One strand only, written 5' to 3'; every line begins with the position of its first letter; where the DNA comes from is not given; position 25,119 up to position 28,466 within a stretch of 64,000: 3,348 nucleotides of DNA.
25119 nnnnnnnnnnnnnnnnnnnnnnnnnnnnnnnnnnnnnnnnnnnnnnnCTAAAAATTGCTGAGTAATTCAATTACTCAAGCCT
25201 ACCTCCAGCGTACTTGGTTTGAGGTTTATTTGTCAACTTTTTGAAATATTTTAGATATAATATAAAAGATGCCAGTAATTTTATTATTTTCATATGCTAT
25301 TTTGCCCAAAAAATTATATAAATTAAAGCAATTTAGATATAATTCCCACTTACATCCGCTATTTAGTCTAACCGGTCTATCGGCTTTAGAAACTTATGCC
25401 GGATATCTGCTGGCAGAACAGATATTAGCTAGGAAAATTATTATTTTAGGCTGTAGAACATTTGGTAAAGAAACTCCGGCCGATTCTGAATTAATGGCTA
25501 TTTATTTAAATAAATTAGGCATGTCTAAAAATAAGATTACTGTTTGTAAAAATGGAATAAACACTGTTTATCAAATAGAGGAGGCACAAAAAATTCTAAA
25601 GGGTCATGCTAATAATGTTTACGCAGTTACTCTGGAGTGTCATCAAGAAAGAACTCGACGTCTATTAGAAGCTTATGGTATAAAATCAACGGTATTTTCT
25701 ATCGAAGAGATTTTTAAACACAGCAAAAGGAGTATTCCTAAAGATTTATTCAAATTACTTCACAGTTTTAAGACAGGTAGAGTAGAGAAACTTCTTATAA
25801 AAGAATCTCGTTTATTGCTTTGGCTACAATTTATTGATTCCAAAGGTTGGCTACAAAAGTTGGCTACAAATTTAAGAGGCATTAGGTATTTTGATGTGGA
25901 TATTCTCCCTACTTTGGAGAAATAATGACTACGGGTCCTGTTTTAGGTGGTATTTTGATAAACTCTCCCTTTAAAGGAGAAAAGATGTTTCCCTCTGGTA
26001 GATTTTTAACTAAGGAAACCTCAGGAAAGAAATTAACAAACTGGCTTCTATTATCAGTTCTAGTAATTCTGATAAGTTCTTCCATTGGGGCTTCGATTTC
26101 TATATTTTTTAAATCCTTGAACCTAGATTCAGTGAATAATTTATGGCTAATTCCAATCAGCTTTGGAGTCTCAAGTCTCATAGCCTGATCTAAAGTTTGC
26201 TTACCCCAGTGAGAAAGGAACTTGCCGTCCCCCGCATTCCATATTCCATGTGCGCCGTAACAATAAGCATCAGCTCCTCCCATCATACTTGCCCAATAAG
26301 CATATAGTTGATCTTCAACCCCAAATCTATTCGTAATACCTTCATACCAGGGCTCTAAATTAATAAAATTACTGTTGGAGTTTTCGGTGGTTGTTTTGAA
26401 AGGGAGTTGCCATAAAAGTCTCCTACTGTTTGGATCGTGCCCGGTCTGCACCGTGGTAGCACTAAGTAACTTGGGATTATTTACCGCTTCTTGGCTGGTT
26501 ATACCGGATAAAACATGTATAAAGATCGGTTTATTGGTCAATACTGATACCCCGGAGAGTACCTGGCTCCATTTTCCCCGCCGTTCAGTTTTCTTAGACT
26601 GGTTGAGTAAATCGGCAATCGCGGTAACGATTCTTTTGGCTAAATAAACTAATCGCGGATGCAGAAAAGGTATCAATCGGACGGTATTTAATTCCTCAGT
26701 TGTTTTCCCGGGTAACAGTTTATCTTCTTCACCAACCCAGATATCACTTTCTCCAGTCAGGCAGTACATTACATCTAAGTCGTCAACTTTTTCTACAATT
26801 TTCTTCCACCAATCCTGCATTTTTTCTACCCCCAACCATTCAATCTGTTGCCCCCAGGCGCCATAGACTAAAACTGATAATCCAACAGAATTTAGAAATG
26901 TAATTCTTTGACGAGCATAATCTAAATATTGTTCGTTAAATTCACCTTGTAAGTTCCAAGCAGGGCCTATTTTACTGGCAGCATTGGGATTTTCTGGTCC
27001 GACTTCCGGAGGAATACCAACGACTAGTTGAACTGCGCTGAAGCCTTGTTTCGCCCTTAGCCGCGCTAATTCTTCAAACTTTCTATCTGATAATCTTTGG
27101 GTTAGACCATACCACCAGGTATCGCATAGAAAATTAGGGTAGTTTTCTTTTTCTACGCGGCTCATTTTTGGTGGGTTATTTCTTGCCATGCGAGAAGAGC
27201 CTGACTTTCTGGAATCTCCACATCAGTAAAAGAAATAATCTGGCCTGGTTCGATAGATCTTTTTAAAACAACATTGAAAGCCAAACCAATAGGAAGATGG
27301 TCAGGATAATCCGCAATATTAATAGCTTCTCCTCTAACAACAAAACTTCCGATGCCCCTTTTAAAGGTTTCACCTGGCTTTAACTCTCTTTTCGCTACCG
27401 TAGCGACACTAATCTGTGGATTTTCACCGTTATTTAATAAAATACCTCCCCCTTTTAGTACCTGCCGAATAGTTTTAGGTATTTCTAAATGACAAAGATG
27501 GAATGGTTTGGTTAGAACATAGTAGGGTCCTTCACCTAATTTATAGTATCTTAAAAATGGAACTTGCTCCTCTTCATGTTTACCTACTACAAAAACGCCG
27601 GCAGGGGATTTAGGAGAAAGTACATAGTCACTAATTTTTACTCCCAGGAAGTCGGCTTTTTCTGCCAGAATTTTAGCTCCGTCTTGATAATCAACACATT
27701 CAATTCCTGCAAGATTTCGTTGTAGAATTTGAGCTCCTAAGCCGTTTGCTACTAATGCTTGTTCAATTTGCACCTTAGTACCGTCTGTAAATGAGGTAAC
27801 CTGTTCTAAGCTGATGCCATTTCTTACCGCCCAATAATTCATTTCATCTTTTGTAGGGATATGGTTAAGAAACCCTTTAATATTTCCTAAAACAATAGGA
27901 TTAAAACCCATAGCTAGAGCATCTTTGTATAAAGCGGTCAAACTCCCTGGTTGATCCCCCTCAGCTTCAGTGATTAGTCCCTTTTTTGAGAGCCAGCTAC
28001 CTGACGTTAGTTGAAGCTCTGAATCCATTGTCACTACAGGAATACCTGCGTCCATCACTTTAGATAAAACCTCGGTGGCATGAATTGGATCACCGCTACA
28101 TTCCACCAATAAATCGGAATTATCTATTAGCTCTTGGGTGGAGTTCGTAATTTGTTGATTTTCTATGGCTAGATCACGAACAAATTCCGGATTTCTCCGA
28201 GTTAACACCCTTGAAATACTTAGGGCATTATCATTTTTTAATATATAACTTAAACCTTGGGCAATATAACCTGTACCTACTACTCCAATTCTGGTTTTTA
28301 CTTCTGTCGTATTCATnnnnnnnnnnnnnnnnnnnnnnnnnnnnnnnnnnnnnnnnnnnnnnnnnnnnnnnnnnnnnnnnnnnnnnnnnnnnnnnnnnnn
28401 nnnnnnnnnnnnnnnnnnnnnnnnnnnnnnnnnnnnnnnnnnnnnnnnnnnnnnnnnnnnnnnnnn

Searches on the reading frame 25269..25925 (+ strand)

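Call 34: search_protein_families(library=pfam, proteins=[window:25269-25925:+], max_evalue=0.001)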
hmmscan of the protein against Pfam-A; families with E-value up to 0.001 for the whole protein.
window:25269-25925:+ (218 aa): 1 family
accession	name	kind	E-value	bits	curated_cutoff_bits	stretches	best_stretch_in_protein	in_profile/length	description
PF02698.23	DUF218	-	4.7e-10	39.9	27.6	1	46-144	22-108/133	DUF218 domain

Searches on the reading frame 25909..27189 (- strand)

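Call 34: search_protein_families(library=pfam, proteins=[window:25909-27189:-], max_evalue=0.001)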
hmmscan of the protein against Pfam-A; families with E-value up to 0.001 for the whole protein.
window:25909-27189:- (426 aa): 1 family
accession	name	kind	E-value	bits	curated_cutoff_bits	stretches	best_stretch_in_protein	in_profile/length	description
PF13204.13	Apiosidase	-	1.2e-27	97.8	26.5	1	20-355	16-316/320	Apiosidase-like, catalytic domain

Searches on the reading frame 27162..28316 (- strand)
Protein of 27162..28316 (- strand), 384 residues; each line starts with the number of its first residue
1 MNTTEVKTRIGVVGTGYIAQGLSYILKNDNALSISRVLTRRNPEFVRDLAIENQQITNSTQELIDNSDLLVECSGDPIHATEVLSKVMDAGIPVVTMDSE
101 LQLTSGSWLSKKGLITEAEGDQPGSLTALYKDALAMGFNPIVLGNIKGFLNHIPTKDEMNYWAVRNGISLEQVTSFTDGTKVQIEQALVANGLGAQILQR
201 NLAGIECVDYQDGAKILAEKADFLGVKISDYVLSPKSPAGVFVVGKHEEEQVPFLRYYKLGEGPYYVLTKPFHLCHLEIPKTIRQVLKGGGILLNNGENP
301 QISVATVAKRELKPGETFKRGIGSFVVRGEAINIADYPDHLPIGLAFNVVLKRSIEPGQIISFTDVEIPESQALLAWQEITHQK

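Call 34: search_protein_families(library=pfam, proteins=[window:27162-28316:-], max_evalue=0.001)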
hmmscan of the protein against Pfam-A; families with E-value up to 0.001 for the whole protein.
window:27162-28316:- (384 aa): 3 families
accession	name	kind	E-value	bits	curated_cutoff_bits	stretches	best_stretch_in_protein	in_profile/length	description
PF21135.2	DRL_cat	-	2.2e-36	125.8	27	1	120-279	1-164/164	Oxidoreductase DRL, catalytic domain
PF08666.17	SAF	-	5.5e-05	24.1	21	1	307-367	5-63/63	SAF domain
PF03807.23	F420_oxidored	-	0.00074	20.5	21.6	0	9-87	1-79/94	NADP oxidoreductase coenzyme F420-dependent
